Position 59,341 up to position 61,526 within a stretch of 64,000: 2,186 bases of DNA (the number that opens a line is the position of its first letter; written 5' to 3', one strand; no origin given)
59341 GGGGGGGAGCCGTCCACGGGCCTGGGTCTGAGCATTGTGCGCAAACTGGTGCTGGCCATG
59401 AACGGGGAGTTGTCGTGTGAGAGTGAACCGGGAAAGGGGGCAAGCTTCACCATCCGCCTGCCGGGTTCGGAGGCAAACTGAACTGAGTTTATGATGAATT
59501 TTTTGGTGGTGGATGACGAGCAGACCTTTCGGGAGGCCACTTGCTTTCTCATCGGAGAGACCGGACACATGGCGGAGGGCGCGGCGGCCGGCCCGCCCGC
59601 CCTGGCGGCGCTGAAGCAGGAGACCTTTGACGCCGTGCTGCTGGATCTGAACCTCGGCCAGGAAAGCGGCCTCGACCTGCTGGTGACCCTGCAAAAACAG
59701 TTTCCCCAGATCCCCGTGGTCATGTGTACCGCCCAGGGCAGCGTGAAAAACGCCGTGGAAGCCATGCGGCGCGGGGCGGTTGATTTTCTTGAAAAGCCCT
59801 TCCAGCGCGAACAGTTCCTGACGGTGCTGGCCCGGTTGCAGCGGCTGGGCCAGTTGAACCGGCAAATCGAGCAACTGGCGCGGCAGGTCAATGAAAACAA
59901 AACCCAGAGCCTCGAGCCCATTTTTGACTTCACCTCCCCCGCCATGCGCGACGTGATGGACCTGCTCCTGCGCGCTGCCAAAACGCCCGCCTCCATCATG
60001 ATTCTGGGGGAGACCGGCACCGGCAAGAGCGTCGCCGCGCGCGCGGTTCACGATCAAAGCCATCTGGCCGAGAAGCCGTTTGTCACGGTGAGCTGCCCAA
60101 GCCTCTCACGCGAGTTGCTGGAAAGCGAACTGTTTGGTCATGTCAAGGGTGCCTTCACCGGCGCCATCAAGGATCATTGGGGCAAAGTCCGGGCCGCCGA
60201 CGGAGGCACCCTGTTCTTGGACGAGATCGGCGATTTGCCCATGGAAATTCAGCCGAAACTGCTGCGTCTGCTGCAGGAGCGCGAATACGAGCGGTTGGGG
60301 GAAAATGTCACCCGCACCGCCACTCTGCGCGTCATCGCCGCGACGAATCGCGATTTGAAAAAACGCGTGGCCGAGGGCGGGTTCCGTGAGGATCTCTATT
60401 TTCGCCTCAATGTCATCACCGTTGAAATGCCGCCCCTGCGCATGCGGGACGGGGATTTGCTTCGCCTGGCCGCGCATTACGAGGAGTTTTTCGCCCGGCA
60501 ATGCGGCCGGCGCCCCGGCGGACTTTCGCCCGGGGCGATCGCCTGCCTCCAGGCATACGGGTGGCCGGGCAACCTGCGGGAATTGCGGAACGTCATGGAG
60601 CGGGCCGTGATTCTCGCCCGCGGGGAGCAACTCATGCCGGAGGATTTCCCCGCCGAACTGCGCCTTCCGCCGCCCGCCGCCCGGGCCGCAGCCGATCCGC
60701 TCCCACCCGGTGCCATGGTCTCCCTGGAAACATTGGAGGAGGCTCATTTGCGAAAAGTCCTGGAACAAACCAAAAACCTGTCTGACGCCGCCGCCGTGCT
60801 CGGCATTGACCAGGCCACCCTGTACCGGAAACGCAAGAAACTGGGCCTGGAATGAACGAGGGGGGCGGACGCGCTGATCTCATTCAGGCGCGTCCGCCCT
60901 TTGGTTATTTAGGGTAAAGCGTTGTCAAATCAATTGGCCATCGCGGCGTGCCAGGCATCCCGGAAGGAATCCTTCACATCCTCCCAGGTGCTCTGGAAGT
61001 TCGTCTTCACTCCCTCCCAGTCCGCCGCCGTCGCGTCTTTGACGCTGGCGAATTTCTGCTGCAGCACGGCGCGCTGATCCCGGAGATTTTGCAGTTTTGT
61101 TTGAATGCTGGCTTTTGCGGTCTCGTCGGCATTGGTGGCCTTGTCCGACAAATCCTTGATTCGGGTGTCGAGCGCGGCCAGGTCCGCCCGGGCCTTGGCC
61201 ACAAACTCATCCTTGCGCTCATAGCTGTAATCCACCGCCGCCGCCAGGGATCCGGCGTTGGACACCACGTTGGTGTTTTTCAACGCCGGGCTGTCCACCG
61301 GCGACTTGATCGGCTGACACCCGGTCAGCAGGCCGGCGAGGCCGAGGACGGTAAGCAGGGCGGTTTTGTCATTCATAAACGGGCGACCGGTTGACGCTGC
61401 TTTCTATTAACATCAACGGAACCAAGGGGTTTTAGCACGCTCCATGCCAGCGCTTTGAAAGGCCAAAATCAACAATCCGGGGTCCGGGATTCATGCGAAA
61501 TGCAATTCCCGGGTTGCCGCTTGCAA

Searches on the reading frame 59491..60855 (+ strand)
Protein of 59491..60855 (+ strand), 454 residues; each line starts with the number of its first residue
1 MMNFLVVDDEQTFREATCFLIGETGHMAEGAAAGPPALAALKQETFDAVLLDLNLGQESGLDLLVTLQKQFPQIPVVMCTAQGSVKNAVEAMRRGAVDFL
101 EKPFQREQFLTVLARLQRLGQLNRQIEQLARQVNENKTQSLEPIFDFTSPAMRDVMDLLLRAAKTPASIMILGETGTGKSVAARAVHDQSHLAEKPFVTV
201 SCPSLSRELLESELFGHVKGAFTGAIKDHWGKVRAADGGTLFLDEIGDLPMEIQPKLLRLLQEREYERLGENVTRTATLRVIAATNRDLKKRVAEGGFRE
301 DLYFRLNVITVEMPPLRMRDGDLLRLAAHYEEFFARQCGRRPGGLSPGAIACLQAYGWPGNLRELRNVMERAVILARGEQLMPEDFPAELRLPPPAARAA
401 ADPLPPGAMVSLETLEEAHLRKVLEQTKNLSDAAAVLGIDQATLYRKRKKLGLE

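Call 5: search_protein_families(library=pfam, proteins=[window:59491-60855:+], max_evalue=0.01)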
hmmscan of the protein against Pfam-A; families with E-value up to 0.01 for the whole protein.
window:59491-60855:+ (454 aa): 12 families
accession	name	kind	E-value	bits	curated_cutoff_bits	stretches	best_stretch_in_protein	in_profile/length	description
PF00158.32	Sigma54_activat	-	3.5e-65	219.2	20.2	1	148-311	4-167/168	Sigma-54 interaction domain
PF00072.30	Response_reg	-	6.3e-25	87.9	30.2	1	5-112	2-109/111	Response regulator receiver domain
PF25601.1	AAA_lid_14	-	2.8e-21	75.6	27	1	317-397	1-81/87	AAA+ ATPase lid domain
PF14532.12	Sigma54_activ_2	-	7.8e-18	65.5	25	1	149-316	4-138/138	Sigma-54 interaction domain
PF07728.20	AAA_5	-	7.3e-10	39.4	22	1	169-288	2-124/139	AAA domain (dynein-related subfamily)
PF02954.25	HTH_8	-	2.7e-08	33.8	22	1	411-451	1-42/42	Bacterial regulatory protein, Fis family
PF00004.35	AAA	-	1.3e-07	32.6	21.2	1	170-287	2-110/131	ATPase family associated with various cellular activities (AAA)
PF13401.12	AAA_22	-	4.1e-06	27.6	27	1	165-249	4-96/130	AAA domain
PF07724.20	AAA_2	-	0.00013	22.5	27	1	167-293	4-131/166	AAA domain (Cdc48 subfamily)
PF13191.12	AAA_16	-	0.00018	22.5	32.6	1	155-231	12-95/167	AAA ATPase domain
PF20030.5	bpMoxR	-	0.00055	19.5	27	1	154-287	19-146/205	MoxR domain in the MoxR-vWA-beta-propeller ternary systems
PF01078.27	Mg_chelatase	-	0.00093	19.1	20.3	0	226-286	95-157/207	Magnesium chelatase, subunit ChlI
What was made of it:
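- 59491..60855 (+): NtrC-family enhancer-binding protein (REC, Sigma54_activat with GAFTGA, HTH_8). Proposed binder of the dyads. Pfam (call 5).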

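Call 24: find_homologous_proteins(query=window:59491-60852:+, max_evalue=1e-100)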
Query window:59491-60852:+ (454 aa): 6560 proteins with E <= 1e-100 among 8000 candidates; the best 120 are listed.
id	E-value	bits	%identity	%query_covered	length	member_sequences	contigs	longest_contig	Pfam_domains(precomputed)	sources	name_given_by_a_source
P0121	1.1e-296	1001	100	100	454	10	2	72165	PF00158.33,PF25601.2,PF02954.26,PF00004.36,PF13401.13,PF14532.13,PF07728.21,PF00072.31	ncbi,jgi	jgi:NtrC-family two-component system response regulator AlgB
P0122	4.3e-246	835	91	92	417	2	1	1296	PF00158.33,PF07724.21,PF25601.2,PF02954.26,PF00004.36,PF13401.13,PF14532.13,PF07728.21,PF00072.31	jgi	jgi:NtrC-family two-component system response regulator AlgB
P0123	1.2e-240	817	82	100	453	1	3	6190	PF00158.33,PF07724.21,PF25601.2,PF02954.26,PF00004.36,PF13401.13,PF14532.13,PF07728.21,PF00072.31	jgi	-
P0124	1.0e-239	814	91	89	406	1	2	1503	PF00158.33,PF07724.21,PF25601.2,PF02954.26,PF00004.36,PF13401.13,PF14532.13,PF07728.21,PF00072.31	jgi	-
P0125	2.4e-238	809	81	100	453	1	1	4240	PF00158.33,PF25601.2,PF02954.26,PF00004.36,PF13401.13,PF14532.13,PF07728.21,PF00072.31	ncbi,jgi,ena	jgi:NtrC-family two-component system response regulator AlgB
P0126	3.4e-237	805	80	100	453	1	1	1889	PF00158.33,PF25601.2,PF02954.26,PF00004.36,PF13401.13,PF14532.13,PF07728.21,PF00072.31,PF13191.13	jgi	jgi:two-component system, NtrC family, response regulator AlgB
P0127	4.6e-236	802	80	100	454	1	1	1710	PF00158.33,PF07724.21,PF25601.2,PF02954.26,PF00004.36,PF13401.13,PF14532.13,PF07728.21,PF00072.31,PF13191.13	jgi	jgi:NtrC-family two-component system response regulator AlgB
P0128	2.8e-235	799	80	100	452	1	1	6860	PF00158.33,PF25601.2,PF02954.26,PF00004.36,PF13401.13,PF14532.13,PF07728.21,PF00072.31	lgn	-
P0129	8.2e-235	797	80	100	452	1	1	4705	PF00158.33,PF25601.2,PF02954.26,PF00004.36,PF13401.13,PF14532.13,PF07728.21,PF00072.31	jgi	jgi:NtrC-family two-component system response regulator AlgB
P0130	5.9e-234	795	81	100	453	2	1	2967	PF00158.33,PF25601.2,PF02954.26,PF00004.36,PF13401.13,PF14532.13,PF07728.21,PF00072.31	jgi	-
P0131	1.7e-233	793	79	100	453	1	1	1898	PF00158.33,PF25601.2,PF02954.26,PF00004.36,PF13401.13,PF14532.13,PF07728.21,PF00072.31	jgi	-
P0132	2.1e-233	793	80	100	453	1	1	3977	PF00158.33,PF25601.2,PF02954.26,PF00004.36,PF13401.13,PF14532.13,PF07728.21,PF00072.31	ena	-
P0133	7.7e-233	791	80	100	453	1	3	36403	PF00158.33,PF07724.21,PF25601.2,PF02954.26,PF00004.36,PF13401.13,PF14532.13,PF07728.21,PF00072.31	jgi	jgi:NtrC-family two-component system response regulator AlgB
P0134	1.8e-232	790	79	100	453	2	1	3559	PF00158.33,PF25601.2,PF02954.26,PF00004.36,PF14532.13,PF07728.21,PF00072.31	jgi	jgi:NtrC-family two-component system response regulator AlgB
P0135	3.1e-232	789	80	100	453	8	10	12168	PF00158.33,PF25601.2,PF02954.26,PF00004.36,PF13401.13,PF14532.13,PF07728.21,PF00072.31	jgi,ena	jgi:NtrC-family two-component system response regulator AlgB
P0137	1.5e-230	783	77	100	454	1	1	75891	PF00158.33,PF25601.2,PF02954.26,PF00004.36,PF13401.13,PF14532.13,PF07728.21,PF00072.31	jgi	jgi:two-component system, NtrC family, response regulator AlgB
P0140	6.0e-228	775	77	100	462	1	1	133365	PF00158.33,PF25601.2,PF00004.36,PF13401.13,PF14532.13,PF07728.21,PF00072.31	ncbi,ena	-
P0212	2.1e-222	757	75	100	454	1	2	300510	PF00158.33,PF25601.2,PF02954.26,PF00004.36,PF13401.13,PF14532.13,PF07728.21,PF00072.31,PF06490.18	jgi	jgi:NtrC-family two-component system response regulator AlgB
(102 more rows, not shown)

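Call 25: find_encoding_contigs(protein=P0133, flank=10000, max_places=1)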
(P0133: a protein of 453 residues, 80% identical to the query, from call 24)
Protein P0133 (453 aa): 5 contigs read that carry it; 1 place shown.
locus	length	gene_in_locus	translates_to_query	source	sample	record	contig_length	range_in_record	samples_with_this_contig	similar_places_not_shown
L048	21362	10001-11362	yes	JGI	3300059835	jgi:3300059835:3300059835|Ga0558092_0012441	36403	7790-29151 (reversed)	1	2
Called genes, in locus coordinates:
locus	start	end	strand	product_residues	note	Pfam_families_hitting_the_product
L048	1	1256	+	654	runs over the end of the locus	PF10150:RNase_E_G, PF20833:RNase_E_G_Thio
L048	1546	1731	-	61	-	PF27535:RelB3_C (faint)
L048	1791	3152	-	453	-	PF14821:Thr_synth_N, PF00291:PALP, PF24857:THR4_C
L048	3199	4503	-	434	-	PF03447:NAD_binding_3, PF00742:Homoserine_dh, PF01842:ACT (weak)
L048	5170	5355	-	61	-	-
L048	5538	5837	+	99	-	PF05957:DUF883, PF19029:DUF883_C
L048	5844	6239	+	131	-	PF07332:Phage_holin_3_6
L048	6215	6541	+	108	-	-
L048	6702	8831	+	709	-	PF05227:CHASE3, PF00512:HisKA, PF02518:HATPase_c, PF00072:Response_reg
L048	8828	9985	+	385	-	PF00072:Response_reg, PF02518:HATPase_c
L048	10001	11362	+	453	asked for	PF00072:Response_reg, PF00158:Sigma54_activat, PF14532:Sigma54_activ_2, PF00004:AAA, PF07724:AAA_2 (weak), PF07728:AAA_5, PF25601:AAA_lid_14, PF02954:HTH_8, +1 more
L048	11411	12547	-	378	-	PF13091:PLDc_2, PF00614:PLDc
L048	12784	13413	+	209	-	-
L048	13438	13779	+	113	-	-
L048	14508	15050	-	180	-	PF05974:DUF892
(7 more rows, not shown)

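Call 26: find_encoding_contigs(protein=P0137, flank=10000, max_places=1)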
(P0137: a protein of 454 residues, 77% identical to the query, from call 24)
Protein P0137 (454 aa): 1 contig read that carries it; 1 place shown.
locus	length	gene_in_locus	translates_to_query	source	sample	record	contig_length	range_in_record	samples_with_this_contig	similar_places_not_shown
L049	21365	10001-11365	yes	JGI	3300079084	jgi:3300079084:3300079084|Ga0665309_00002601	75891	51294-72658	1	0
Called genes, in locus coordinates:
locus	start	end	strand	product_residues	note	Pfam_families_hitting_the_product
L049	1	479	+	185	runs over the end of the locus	-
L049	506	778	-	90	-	-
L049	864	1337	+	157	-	-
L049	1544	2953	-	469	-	PF00033:Cytochrome_B, PF13631:Cytochrom_B_N_2, PF00032:Cytochrom_B_C (weak), PF00034:Cytochrom_C (weak), PF13442:Cytochrome_CBB3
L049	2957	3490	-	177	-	PF00355:Rieske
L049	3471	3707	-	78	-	-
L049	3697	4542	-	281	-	PF09678:Caa3_CtaG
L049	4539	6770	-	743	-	PF00115:COX1, PF00510:COX3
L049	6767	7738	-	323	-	PF02790:COX2_TM, PF00116:COX2, PF00034:Cytochrom_C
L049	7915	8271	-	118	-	PF02922:CBM_48 (weak), PF16561:AMPK1_CBM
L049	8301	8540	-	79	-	-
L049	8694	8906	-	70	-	-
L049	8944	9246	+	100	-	PF05957:DUF883 (weak), PF19029:DUF883_C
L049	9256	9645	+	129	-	PF07332:Phage_holin_3_6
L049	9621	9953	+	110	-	-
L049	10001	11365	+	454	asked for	PF00072:Response_reg, PF13401:AAA_22 (faint), PF00158:Sigma54_activat, PF14532:Sigma54_activ_2, PF00004:AAA, PF07728:AAA_5, PF25601:AAA_lid_14, PF02954:HTH_8 (weak)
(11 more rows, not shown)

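Call 27: find_encoding_contigs(protein=P0140, flank=10000, max_places=1)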
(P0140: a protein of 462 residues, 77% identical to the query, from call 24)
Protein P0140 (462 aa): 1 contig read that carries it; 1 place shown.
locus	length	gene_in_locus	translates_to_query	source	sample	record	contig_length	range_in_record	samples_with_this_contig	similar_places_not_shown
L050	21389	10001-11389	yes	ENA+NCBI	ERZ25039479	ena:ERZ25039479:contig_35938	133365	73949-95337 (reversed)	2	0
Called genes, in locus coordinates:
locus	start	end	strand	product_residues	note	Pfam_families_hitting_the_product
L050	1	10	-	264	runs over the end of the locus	PF11941:DUF3459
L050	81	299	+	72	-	-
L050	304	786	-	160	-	PF00128:Alpha-amylase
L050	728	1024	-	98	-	-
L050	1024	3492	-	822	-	PF00128:Alpha-amylase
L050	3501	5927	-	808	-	PF03065:Glyco_hydro_57, PF12055:DUF3536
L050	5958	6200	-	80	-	PF05532:CsbD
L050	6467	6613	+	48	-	PF18919:DUF5670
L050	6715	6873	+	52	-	-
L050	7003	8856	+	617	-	PF05227:CHASE3, PF00512:HisKA, PF02518:HATPase_c, PF00072:Response_reg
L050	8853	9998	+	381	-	PF00072:Response_reg, PF02518:HATPase_c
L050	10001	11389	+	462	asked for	PF00072:Response_reg, PF00158:Sigma54_activat, PF14532:Sigma54_activ_2, PF00004:AAA, PF07728:AAA_5, PF13401:AAA_22 (weak), PF25601:AAA_lid_14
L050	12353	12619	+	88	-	-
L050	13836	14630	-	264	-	PF00005:ABC_tran, PF03459:TOBE (weak)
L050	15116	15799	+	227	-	-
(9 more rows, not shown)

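Call 28: find_encoding_contigs(protein=P0212, flank=10000, max_places=1)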
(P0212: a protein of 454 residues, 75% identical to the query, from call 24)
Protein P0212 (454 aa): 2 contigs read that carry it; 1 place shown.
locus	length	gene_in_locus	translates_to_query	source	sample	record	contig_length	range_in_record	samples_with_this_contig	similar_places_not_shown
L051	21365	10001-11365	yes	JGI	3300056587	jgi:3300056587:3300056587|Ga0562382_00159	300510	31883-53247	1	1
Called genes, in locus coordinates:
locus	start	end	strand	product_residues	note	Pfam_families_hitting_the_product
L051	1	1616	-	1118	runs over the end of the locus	PF00128:Alpha-amylase, PF16657:Malt_amylase_C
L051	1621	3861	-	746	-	PF00982:Glyco_transf_20, PF02358:Trehalose_PPase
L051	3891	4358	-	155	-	-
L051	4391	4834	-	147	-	PF00571:CBS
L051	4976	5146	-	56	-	-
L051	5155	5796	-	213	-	PF02922:CBM_48, PF16561:AMPK1_CBM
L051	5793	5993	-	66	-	PF05532:CsbD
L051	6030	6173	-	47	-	-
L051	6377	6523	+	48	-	PF18919:DUF5670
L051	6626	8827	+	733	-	PF05227:CHASE3, PF00512:HisKA, PF02518:HATPase_c, PF00072:Response_reg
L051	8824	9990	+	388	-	PF00072:Response_reg, PF02518:HATPase_c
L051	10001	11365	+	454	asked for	PF00072:Response_reg, PF00158:Sigma54_activat, PF14532:Sigma54_activ_2, PF00004:AAA, PF07728:AAA_5, PF13401:AAA_22 (weak), PF25601:AAA_lid_14, PF02954:HTH_8 (weak), +1 more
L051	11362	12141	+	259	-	PF00512:HisKA (weak), PF02518:HATPase_c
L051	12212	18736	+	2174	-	PF00672:HAMP, PF18947:HAMP_2, PF00672:HAMP, PF18947:HAMP_2, PF00672:HAMP, PF18947:HAMP_2, PF00672:HAMP, PF18947:HAMP_2, +22 more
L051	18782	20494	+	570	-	PF00072:Response_reg, PF00512:HisKA, PF02518:HATPase_c, PF00072:Response_reg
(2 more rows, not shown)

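Call 30: find_related_loci(query=window:59491-60852:+, collection=metagenome_contigs, flank=6000)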
Query window:59491-60852:+ (454 aa) in metagenome_contigs; peptide patterns used: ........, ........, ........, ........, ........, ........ (x = any residue, [..] = any of these).
210 stretches matched a pattern; 126 encode a relative of the query (tblastn E <= 1e-3); the best 80 are kept; 80 distinct loci.
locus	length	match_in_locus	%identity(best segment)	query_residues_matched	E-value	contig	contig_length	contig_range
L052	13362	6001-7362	91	1-454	0e+0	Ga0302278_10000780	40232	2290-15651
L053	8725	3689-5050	91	1-454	0e+0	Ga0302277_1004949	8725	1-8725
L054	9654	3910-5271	91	1-454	0e+0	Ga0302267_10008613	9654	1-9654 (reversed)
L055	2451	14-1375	90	1-454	0e+0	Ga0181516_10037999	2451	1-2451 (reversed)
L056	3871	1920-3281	80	1-454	0e+0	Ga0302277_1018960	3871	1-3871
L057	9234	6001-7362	76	1-453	0e+0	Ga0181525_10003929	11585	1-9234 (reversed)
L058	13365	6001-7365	76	1-454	0e+0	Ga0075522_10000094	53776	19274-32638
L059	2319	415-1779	76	1-454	0e+0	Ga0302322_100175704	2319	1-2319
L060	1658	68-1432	76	1-454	0e+0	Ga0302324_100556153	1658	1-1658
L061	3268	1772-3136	76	1-454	0e+0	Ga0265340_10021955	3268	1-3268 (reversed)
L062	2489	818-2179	75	2-454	0e+0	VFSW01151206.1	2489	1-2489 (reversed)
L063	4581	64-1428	76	1-454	0e+0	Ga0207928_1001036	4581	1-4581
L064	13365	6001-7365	76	1-454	0e+0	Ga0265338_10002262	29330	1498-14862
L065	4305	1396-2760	75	1-454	0e+0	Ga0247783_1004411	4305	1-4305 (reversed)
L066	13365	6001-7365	75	1-454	0e+0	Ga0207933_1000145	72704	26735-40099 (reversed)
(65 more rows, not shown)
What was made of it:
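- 59491..60855 (+): Orthologs are 69-91 % identical (calls 24, 30).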

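Call 43: search_protein_families(library=ncbifam, proteins=[window:59491-60852:+], max_evalue=0.01)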
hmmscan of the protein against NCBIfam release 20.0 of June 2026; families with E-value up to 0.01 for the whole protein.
window:59491-60852:+ (454 aa): 115 families (the best 25 are shown)
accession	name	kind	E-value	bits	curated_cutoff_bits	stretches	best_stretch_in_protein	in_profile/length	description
NF008469.0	PRK11361.1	equivalog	8.7e-109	364.2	714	1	3-452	6-455/461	acetoacetate metabolism transcriptional regulator AtoC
TIGR01818.1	ntrC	equivalog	9.5e-108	360.9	558.6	1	5-430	2-418/463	nitrogen regulation protein NR(I)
TIGR02915.1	PEP_resp_reg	equivalog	1.2e-101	340.7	502.6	1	5-453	2-444/445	PEP-CTERM-box response regulator transcription factor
NF051870.1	NAssimRespRegNtrX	equivalog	1.2e-97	327.7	600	1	2-453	2-452/452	nitrogen assimilation response regulator NtrX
NF041946.1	LuxO_transreg_Vib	equivalog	6.9e-96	321.8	800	1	32-391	27-381/463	quorum-sensing sigma-54 dependent transcriptional regulator LuxO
NF007689.0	PRK10365.1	equivalog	3.7e-91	306.1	760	1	3-447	7-438/441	sigma-54-dependent response regulator transcription factor ZraR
TIGR01817.1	nifA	equivalog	3.3e-90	303.4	528.85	1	121-413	175-465/534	nif-specific transcriptional activator NifA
NF003451.0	PRK05022.1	equivalog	5.8e-90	302.4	476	1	111-454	160-511/512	nitric oxide reductase transcriptional regulator NorR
NF041552.1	TF_PrdR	equivalog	2.4e-88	296.9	795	1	117-449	242-574/577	sigma-54 dependent transcriptional regulator PrdR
NF008176.1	PRK10923.1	equivalog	2.4e-88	296.8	620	1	5-391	7-386/469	nitrogen regulation protein NR(I)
NF038308.1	RNA_repair_RtcR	equivalog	3.3e-87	293.5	650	1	67-437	105-497/530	RNA repair transcriptional activator RtcR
NF011695.0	PRK15115.1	equivalog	2e-85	287.2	763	1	3-446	8-431/445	two-component system response regulator GlrR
NF050807.1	TransRegFlbDCaul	equivalog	2.2e-83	280.6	750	1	36-386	35-361/454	sigma-54-dependent transcriptional regulator FlbD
NF049963.1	RespRegFlgRCampy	domain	4.6e-83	279.5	750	1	2-391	1-382/429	fla regulon two-component system response regulator FlgR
NF011958.0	PRK15429.1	equivalog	1.9e-77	261.5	830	1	128-453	366-686/692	formate hydrogenlyase transcriptional activator FlhA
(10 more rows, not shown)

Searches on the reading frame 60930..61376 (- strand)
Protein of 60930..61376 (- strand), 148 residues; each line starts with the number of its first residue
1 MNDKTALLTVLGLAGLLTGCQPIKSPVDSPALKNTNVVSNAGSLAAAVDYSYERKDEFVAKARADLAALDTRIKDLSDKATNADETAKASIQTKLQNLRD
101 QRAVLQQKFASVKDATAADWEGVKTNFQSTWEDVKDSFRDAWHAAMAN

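Call 5: search_protein_families(library=pfam, proteins=[window:60930-61376:-], max_evalue=0.01)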
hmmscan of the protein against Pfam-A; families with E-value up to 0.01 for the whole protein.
window:60930-61376:- (148 aa): 5 families
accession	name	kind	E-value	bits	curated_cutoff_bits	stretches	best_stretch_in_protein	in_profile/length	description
PF05008.21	V-SNARE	-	5.6e-05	24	25.9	1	46-111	25-90/92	Vesicle transport v-SNARE protein N-terminus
PF09731.14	Mitofilin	-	0.003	17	27.4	1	51-141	279-363/614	Mitochondrial inner membrane protein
PF14282.11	FlxA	-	0.0036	17.8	26.3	1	45-118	5-81/101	FlxA-like protein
PF01442.23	Apolipoprotein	-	0.0062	16.7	90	0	64-132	124-190/190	Apolipoprotein A1/A4/E domain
PF05017.19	TMP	-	0.0088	16.8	15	0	120-129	1-10/11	TMP repeat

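Call 42: search_protein_families(library=pfam, alignment_id=A3, max_evalue=0.001)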
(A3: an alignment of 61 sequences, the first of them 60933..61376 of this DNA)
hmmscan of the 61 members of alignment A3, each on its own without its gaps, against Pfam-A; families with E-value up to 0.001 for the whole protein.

A. member 1, window:60933-61376:- (148 aa): 1 family
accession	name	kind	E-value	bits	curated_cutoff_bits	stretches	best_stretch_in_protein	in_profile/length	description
PF05008.21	V-SNARE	-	5.6e-05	24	25.9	1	46-111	25-90/92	Vesicle transport v-SNARE protein N-terminus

B. families by the number of members that match (of 61 scanned): 42 families (the first 25 are shown)
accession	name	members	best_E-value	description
PF07043.18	DUF1328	4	2.1e-17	Protein of unknown function (DUF1328)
PF19029.5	DUF883_C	4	1.8e-13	DUF883 C-terminal glycine zipper region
PF04972.22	BON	3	1.6e-19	BON domain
PF05532.17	CsbD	3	9.8e-11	CsbD-like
PF11604.15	CusF_Ec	3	1.1e-10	Copper binding periplasmic protein CusF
PF07076.17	DUF1344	3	1.6e-07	Protein of unknown function (DUF1344)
PF05957.18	DUF883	3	8.1e-07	DUF883 N-terminal domain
PF18914.6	DUF5666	3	3.9e-06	Domain of unknown function (DUF5666)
PF13628.12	DUF4142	2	3e-43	Domain of unknown function (DUF4142)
PF00072.30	Response_reg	2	1.5e-25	Response regulator receiver domain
PF18919.5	DUF5670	2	4e-16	Family of unknown function (DUF5670)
PF03713.19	DUF305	2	3e-10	Domain of unknown function (DUF305)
PF05008.21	V-SNARE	2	5.6e-05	Vesicle transport v-SNARE protein N-terminus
PF15887.11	Peptidase_Mx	1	4.7e-101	Putative zinc-binding metallo-peptidase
PF00158.32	Sigma54_activat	1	1e-64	Sigma-54 interaction domain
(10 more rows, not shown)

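Call 43: search_protein_families(library=ncbifam, proteins=[window:60933-61376:-], max_evalue=0.01)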
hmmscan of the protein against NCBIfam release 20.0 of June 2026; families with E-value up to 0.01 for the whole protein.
window:60933-61376:- (148 aa): 4 families
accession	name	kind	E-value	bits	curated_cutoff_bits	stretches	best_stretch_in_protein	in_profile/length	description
NF052504.1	sll1863_fam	domain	2.9e-17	62.6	35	1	55-143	2-90/93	sll1863 family stress response protein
NF041454.1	FspA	equivalog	0.00039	20.9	120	1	56-108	77-129/138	flagellum-secreted nonflagellar protein FspA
NF033885.1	conj_TraP_IncI1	equivalog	0.0032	17.3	135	1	27-116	64-150/217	conjugal transfer protein TraP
NF038350.1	taxis_HmpF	equivalog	0.0035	15.8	200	1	26-107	329-409/553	pilus motility taxis protein HmpF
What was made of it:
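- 60930..61376 (-): 148-aa lipoprotein of the sll1863 stress-response family. Target of P3. NCBIfam NF052504, 62.6 bits against a cut-off of 35 (call 43).
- Downstream genes are stress families (calls 42, 43).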
